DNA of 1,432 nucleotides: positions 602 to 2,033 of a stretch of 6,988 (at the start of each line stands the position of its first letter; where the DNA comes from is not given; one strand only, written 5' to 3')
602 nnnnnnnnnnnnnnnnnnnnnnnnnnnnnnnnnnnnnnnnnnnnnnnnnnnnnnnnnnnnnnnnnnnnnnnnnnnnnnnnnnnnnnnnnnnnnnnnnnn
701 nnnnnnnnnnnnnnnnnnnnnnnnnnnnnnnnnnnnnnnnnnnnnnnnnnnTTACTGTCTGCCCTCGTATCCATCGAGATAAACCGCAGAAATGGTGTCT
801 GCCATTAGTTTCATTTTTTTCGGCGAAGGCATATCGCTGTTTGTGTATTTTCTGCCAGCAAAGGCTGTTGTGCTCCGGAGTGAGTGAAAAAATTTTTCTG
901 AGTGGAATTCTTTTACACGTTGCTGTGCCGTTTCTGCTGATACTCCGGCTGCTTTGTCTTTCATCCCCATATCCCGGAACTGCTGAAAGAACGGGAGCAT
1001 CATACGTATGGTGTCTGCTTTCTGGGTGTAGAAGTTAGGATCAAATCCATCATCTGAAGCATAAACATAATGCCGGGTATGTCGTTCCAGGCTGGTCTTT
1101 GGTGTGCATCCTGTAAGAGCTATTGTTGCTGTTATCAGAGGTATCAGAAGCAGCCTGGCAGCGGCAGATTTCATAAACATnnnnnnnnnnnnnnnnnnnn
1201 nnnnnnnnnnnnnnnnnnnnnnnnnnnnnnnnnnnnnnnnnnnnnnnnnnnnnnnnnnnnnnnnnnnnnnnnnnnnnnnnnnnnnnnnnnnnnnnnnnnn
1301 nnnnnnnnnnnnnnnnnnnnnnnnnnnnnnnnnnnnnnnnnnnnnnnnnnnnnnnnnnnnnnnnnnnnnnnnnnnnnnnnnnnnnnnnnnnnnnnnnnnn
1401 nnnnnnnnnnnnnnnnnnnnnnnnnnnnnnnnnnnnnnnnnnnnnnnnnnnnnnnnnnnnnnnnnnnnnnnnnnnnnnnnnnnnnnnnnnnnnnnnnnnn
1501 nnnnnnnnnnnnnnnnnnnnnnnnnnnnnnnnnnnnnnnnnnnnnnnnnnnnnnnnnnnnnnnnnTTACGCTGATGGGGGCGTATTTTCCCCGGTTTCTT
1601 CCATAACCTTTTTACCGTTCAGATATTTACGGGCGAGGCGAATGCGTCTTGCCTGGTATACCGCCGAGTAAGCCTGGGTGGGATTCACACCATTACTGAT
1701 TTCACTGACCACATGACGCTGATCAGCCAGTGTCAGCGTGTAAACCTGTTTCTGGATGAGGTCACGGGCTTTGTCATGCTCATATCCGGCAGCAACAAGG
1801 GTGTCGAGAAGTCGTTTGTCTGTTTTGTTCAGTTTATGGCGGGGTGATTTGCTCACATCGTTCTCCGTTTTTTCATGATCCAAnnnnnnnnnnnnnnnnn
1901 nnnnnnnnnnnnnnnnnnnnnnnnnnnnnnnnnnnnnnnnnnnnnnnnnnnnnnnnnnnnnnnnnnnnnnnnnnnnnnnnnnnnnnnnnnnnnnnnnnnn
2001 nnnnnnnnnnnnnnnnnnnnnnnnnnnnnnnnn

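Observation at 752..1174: Lipoprotein adjacent to cer, possibly an entry-exclusion-type protein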

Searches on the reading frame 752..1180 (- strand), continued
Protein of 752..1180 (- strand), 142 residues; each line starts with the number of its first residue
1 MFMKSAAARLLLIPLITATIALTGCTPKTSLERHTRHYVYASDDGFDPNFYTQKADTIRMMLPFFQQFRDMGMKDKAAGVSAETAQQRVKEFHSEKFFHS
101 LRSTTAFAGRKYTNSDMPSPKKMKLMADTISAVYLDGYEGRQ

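Call 50: fold_search(model_id=the predicted structure, library=viral)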
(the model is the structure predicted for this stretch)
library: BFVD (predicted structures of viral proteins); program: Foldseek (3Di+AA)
matches with E <= 10: 168; with E <= 0.001: 0
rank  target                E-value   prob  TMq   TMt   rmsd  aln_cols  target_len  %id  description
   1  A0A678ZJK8            1.4e-02  1.00  0.52  0.54   9.5       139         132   18  Uncharacterized protein [Pectobacterium phage Arno162]
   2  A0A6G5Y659            6.1e-02  0.98  0.43  0.52  12.0       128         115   18  (no name in the UniProt tables at hand)
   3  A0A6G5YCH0            1.0e-01  0.99  0.49  0.56  11.7       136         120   12  (no name in the UniProt tables at hand)
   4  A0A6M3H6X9            3.6e-01  0.72  0.38  0.42  14.4       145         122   10  (no name in the UniProt tables at hand)
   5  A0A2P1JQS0            4.6e-01  0.16  0.20  0.25  12.4       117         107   12  Uncharacterized protein [Mycobacterium phage Nilo]
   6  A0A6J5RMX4            4.6e-01  0.16  0.16  0.13   8.5        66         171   21  Phage terminase, small subunit, P27 family [uncultured Caudovirales phage]
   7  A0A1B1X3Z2            5.1e-01  0.60  0.28  0.16   5.9        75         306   23  Alphavirus-like MT domain-containing protein (Fragment) [Brejeira virus]
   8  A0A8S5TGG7            8.2e-01  0.09  0.19  0.19  14.7       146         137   12  Uncharacterized protein [Myoviridae sp. ctIty1]
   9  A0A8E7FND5            9.7e-01  0.33  0.30  0.37  14.6       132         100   12  Lipoprotein [Hafnia phage Pocis76]
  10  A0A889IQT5            9.7e-01  0.10  0.20  0.14  23.0       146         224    8  (no name in the UniProt tables at hand)
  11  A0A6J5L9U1            1.0e+00  0.28  0.38  0.37   6.9       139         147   11  Uncharacterized protein [uncultured Caudovirales phage]
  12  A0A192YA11            1.0e+00  0.11  0.20  0.24  16.0       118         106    8  RNA polymerase binding [Morganella phage vB_MmoM_MP1]
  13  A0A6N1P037            1.3e+00  0.05  0.16  0.07  19.2       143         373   15  Putative transmembrane protein [Tupanvirus soda lake]
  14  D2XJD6                1.4e+00  0.25  0.37  0.44   9.3       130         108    9  Uncharacterized protein [Escherichia phage K1H]
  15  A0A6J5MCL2            1.4e+00  0.07  0.19  0.14  12.5       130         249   12  Uncharacterized protein [uncultured Caudovirales phage]
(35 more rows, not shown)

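Call 52: search_dna_similar(query=window:752-1174:-, collection=phages, mode=protein, max_evalue=1, max_rows=20)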
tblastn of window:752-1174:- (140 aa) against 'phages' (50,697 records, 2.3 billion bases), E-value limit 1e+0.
No match.

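Call 57: list_cluster_members(proteins=[P0143, P0157, P0186, P0202, P0126, P0164, P0185, P0207, P0140, P0180])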
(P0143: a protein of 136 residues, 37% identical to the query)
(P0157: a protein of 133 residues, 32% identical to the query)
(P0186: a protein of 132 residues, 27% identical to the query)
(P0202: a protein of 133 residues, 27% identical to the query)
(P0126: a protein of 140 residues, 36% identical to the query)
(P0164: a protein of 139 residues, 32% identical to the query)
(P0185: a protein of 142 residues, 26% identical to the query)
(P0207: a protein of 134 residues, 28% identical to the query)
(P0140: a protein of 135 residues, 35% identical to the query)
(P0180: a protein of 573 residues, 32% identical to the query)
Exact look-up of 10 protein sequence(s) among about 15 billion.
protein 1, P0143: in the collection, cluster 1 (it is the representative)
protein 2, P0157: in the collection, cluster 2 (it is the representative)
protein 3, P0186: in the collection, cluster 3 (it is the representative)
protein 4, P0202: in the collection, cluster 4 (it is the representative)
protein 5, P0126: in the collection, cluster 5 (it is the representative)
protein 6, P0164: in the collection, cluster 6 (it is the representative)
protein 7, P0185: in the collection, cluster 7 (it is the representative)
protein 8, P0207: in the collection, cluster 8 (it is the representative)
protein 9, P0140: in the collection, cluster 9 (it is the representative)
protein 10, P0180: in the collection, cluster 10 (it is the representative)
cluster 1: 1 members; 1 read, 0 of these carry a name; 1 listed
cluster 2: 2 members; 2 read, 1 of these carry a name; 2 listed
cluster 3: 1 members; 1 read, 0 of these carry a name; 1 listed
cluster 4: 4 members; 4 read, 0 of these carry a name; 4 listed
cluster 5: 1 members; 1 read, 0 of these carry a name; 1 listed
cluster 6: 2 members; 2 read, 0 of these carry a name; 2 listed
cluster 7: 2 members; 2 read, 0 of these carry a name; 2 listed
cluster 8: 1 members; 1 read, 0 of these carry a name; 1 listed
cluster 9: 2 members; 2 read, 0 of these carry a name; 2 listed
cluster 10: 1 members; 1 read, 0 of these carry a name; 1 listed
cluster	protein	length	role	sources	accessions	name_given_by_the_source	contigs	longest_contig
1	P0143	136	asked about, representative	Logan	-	-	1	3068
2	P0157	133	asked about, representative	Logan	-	-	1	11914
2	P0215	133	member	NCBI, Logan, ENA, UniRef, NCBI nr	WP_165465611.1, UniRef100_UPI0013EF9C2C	Exc2 family lipoprotein [Enterobacter cloacae] | Exc2 family lipoprotein n=1 Tax=Enterobacter cloacae TaxID=550 RepID=UPI0013EF9C2C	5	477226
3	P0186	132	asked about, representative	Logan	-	-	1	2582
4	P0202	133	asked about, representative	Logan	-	-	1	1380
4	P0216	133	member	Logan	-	-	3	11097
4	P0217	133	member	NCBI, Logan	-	-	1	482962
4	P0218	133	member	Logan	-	-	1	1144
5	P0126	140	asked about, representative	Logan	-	-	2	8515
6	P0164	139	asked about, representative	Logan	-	-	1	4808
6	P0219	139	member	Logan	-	-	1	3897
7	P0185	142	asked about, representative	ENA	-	-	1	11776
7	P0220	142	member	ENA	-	-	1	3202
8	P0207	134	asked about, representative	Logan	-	-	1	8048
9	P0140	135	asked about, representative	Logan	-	-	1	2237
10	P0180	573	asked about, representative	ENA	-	-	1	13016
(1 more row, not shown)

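Call 60: find_encoding_contigs(protein=P0215, flank=7000, max_places=3)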
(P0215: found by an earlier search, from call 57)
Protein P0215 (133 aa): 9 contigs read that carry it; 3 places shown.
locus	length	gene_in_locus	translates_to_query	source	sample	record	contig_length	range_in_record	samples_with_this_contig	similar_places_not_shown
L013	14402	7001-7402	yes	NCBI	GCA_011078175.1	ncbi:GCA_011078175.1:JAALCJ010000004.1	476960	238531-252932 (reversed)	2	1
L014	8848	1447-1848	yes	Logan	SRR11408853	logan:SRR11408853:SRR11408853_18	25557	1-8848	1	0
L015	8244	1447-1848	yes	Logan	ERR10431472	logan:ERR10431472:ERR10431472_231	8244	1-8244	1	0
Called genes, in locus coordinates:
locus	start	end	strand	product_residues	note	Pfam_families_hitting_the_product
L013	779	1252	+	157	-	-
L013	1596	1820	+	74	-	-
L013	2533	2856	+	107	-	PF21432:56B_RHH (weak)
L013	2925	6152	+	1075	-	PF03895:YadA_anchor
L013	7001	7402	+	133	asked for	-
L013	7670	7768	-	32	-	-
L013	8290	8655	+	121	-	PF08965:Aca2_YdiL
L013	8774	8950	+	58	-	-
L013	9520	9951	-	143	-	-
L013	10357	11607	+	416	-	PF00180:Iso_dh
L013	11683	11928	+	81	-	PF10820:DUF2543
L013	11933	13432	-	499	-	PF12792:CSS-motif, PF00563:EAL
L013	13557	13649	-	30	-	PF28073:YncL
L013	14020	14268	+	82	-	PF04226:Transgly_assoc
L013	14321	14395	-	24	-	-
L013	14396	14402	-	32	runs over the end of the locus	PF28021:YoaK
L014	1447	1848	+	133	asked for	-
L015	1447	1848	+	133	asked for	-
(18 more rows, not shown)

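Call 61: find_encoding_contigs(protein=P0217, flank=7000, max_places=3)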
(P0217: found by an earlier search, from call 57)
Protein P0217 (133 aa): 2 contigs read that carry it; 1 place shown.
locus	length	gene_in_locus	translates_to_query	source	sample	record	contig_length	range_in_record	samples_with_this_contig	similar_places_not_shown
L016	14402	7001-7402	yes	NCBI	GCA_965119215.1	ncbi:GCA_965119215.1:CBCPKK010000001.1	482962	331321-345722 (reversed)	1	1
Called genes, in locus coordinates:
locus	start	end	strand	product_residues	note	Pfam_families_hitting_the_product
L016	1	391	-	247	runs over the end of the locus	PF20772:TACO1_YebC_N, PF01709:Transcrip_reg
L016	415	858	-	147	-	PF00293:NUDIX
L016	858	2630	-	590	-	PF01336:tRNA_anti-codon, PF00152:tRNA-synt_2, PF02938:GAD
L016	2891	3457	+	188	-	PF00857:Isochorismatase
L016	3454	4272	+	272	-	PF01904:DUF72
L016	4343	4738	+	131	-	PF01124:MAPEG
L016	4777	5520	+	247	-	PF00891:Methyltransf_2, PF01209:Ubie_methyltran (weak), PF13847:Methyltransf_31, PF08241:Methyltransf_11, PF08242:Methyltransf_12, PF13649:Methyltransf_25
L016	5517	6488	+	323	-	PF08003:Methyltransf_9, PF13489:Methyltransf_23, PF02353:CMAS (weak), PF13847:Methyltransf_31, PF08241:Methyltransf_11 (weak), PF08242:Methyltransf_12 (weak), PF13649:Methyltransf_25 (weak)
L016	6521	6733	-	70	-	PF10965:DUF2767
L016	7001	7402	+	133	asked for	-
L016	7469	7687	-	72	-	PF00550:PP-binding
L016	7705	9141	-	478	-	PF00501:AMP-binding, PF13193:AMP-binding_C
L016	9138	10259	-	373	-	PF03062:MBOAT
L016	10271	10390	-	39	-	-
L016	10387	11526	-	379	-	PF04914:DltD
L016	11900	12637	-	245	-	PF03932:CutC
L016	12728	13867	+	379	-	PF00155:Aminotran_1_2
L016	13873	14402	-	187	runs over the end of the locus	PF06185:YecM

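Call 79: search_protein_families(library=ncbifam, proteins=[L016:6521-6733:-, L005:2018-2230:-, L016:7001-7402:+, L013:7001-7402:+, L003:5281-5616:+], max_evalue=0.01)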
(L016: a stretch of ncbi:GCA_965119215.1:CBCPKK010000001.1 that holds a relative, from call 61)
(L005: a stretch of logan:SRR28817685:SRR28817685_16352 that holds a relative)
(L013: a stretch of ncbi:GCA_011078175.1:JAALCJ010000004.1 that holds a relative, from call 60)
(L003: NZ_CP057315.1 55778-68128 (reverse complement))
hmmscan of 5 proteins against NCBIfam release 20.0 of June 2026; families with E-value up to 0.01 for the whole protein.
L016:6521-6733:- (70 aa): 1 family
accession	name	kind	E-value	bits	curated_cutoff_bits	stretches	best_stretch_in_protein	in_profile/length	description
NF007630.0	PRK10292.1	equivalog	4.9e-34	116.2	82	1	4-65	6-67/69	fumarate hydratase FumD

L005:2018-2230:- (70 aa): 1 family
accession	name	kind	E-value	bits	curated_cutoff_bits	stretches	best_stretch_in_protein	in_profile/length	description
NF007630.0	PRK10292.1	equivalog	1.1e-06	28.6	82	1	2-66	1-66/69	fumarate hydratase FumD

L016:7001-7402:+ (133 aa): 3 families
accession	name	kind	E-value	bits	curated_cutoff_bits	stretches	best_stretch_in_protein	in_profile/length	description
NF033828.1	entry_exc2_fam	equivalog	7.6e-27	94.4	35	1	4-131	3-130/131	Exc2 family lipoprotein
NF045606.1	lipo_J517_1871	equivalog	0.0021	18.1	60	1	1-45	1-46/133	J517_1871 family lipoprotein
NF041251.2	omp10_alpha_prot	equivalog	0.0041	16.9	100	1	3-95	5-95/124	outer membrane lipoprotein Omp10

L013:7001-7402:+ (133 aa): 2 families
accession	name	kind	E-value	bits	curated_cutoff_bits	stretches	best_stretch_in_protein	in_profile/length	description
NF033828.1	entry_exc2_fam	equivalog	3.2e-33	115.1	35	1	5-133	4-131/131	Exc2 family lipoprotein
TIGR04359.1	TrbK_RP4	equivalog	0.0078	16.2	23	0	6-27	5-26/67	entry exclusion lipoprotein TrbK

L003:5281-5616:+ (111 aa): 9 families
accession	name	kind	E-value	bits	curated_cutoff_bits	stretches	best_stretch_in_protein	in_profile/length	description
NF008084.0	PRK10819.1-5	equivalog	2.2e-22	80.2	315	1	21-108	157-244/249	TonB system transport protein TonB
NF008082.0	PRK10819.1-3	equivalog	2.7e-21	76.5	265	1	23-108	155-238/242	TonB system transport protein TonB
NF008081.0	PRK10819.1-2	equivalog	3.2e-21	76.4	377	1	26-108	153-235/240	TonB system transport protein TonB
NF008083.0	PRK10819.1-4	equivalog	3.2e-19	69.9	448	1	27-108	153-234/239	TonB system transport protein TonB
TIGR01352.1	tonB_Cterm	subfamily_domain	3.1e-15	56.3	27.1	1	35-106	1-75/76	TonB family protein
NF008080.0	PRK10819.1-1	equivalog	1.2e-11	44.5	418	1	26-108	166-247/252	TonB system transport protein TonB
NF047760.1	LIC10042_TonB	equivalog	2.5e-07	30.9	100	1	37-106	87-155/156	LIC_10042 family TonB-like protein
NF038079.1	TonB_sider_MxcH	equivalog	1.5e-06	26.6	925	1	27-93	2-67/792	TonB-dependent siderophore myxochelin receptor MxcH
NF033768.1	myxo_SS_tail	domain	5.1e-05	23.3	40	1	42-105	27-90/92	AgmX/PglI C-terminal domain-containing protein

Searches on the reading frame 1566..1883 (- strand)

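Call 3: search_protein_families(library=ncbifam, proteins=[window:1566-1883:-], max_evalue=0.1)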
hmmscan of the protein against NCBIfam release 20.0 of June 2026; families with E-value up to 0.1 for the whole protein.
window:1566-1883:- (105 aa): 1 family
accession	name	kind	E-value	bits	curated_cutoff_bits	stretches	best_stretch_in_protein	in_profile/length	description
NF041661.1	Cycl_ph_dihydrol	equivalog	0.035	13.4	500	1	25-78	104-155/259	phosphoribosyl 1,2-cyclic phosphate 1,2-diphosphodiesterase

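Call 4: search_protein_families(library=pfam, proteins=[window:1566-1883:-], max_evalue=0.1)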
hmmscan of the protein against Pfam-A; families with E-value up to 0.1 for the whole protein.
window:1566-1883:- (105 aa): 1 family
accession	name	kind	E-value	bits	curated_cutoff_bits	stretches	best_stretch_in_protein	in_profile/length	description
PF09702.15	Cas_Csa5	-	0.092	13.6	23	0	53-82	9-38/101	CRISPR-associated protein (Cas_Csa5)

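Call 25: search_protein_families(library=pfam, proteins=[window:1566-1856:-], max_evalue=1)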
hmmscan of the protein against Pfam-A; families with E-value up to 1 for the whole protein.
window:1566-1856:- (96 aa): 1 family
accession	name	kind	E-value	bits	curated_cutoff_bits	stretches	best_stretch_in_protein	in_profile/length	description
PF09702.15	Cas_Csa5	-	0.086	13.7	23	1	44-73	9-38/101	CRISPR-associated protein (Cas_Csa5)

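Call 38: search_protein_families(library=padloc, proteins=[window:1566-1856:-], max_evalue=0.1)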
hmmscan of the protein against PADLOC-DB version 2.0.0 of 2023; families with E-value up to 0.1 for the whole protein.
window:1566-1856:- (96 aa): 0 families

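Call 39: search_protein_families(library=phrogs, proteins=[window:1566-1856:-], max_evalue=0.1)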
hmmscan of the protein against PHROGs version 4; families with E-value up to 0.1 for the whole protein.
window:1566-1856:- (96 aa): 2 families
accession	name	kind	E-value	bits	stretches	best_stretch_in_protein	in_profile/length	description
phrog_36305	-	unknown function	9.3e-39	133.1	1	2-84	4-86/101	-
phrog_5301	-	transcription regulation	0.073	14.2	1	15-68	64-117/132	transcriptional repressor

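Call 79: search_protein_families(library=ncbifam, proteins=[window:1566-1856:-], max_evalue=0.01)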
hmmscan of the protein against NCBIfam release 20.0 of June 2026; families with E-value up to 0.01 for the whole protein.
window:1566-1856:- (96 aa): 0 families
